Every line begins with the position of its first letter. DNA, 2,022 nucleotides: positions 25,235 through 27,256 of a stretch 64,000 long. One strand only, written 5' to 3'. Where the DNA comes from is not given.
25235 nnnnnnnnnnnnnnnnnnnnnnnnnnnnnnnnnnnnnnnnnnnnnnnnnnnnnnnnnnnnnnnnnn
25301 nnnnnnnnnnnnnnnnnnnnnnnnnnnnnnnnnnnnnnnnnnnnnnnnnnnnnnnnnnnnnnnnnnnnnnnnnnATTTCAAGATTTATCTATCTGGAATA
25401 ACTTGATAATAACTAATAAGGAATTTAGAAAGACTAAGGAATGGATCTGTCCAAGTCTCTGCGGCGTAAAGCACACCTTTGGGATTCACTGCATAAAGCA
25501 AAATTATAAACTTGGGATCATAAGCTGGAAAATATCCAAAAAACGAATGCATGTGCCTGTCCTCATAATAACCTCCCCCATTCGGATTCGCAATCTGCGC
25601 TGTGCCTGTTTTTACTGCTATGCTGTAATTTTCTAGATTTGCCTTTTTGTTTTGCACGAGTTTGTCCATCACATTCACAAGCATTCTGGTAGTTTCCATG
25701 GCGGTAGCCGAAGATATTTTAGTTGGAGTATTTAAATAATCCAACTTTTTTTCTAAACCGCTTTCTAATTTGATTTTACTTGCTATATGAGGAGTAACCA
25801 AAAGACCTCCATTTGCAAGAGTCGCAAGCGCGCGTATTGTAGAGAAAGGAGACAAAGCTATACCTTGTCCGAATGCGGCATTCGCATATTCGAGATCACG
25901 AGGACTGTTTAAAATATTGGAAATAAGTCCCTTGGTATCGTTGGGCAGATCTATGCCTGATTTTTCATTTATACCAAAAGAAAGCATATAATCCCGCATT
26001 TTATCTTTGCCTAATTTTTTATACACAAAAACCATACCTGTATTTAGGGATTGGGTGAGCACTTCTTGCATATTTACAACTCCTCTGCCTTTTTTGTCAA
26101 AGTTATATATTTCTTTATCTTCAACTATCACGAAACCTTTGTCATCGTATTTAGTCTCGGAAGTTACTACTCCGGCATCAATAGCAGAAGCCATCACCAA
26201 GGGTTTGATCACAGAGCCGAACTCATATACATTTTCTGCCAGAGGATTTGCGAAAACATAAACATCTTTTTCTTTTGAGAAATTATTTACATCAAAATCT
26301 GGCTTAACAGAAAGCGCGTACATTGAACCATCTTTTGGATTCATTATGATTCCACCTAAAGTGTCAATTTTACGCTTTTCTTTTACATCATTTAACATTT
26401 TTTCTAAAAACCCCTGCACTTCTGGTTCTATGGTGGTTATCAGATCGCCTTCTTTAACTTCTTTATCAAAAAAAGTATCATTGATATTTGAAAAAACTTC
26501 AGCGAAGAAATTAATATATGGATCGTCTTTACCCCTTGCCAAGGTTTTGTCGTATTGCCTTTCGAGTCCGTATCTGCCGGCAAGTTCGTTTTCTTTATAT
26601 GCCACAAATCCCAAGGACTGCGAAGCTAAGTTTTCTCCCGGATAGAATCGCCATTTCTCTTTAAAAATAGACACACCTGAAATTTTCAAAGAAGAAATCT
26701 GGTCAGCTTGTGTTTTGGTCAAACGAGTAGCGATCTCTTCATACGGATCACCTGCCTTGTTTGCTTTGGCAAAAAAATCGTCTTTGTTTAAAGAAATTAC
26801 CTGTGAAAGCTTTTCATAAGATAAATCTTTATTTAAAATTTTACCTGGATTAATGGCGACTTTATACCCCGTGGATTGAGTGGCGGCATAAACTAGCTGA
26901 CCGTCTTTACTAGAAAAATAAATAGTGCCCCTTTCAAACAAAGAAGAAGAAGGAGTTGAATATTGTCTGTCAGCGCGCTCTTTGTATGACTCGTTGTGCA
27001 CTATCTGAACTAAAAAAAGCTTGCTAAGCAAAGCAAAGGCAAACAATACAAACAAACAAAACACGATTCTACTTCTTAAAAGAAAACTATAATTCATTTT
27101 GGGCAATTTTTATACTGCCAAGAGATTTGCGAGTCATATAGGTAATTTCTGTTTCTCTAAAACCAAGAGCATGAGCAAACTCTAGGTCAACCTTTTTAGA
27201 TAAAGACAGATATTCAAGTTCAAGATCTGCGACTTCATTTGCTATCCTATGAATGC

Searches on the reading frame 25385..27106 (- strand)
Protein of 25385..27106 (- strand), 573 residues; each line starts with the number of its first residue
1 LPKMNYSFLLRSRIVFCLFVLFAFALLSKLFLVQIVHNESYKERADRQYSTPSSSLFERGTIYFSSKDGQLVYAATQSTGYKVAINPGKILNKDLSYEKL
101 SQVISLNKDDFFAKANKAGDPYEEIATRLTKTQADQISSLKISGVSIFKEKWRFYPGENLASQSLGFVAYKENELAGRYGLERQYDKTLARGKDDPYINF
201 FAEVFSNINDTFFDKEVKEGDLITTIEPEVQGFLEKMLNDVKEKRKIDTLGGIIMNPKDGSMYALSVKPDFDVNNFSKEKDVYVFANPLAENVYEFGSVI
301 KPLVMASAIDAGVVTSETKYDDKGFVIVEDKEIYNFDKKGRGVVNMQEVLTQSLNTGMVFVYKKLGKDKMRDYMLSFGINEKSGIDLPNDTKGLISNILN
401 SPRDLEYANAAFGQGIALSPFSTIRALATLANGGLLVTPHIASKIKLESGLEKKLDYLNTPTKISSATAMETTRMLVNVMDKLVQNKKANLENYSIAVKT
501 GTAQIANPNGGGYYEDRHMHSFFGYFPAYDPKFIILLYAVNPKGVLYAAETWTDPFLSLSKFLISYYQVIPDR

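Call 21: search_protein_families(library=pfam, proteins=[window:25385-27106:-], max_evalue=0.001)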
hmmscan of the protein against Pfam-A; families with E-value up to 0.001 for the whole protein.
window:25385-27106:- (573 aa): 2 families
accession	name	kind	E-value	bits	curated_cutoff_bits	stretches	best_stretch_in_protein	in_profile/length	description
PF00905.27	Transpeptidase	-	3.5e-60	204.2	22.1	1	253-543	4-282/299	Penicillin binding protein transpeptidase domain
PF03717.20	PBP_dimer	-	1.5e-09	38.9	24.4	1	58-193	5-161/180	Penicillin-binding Protein dimerisation domain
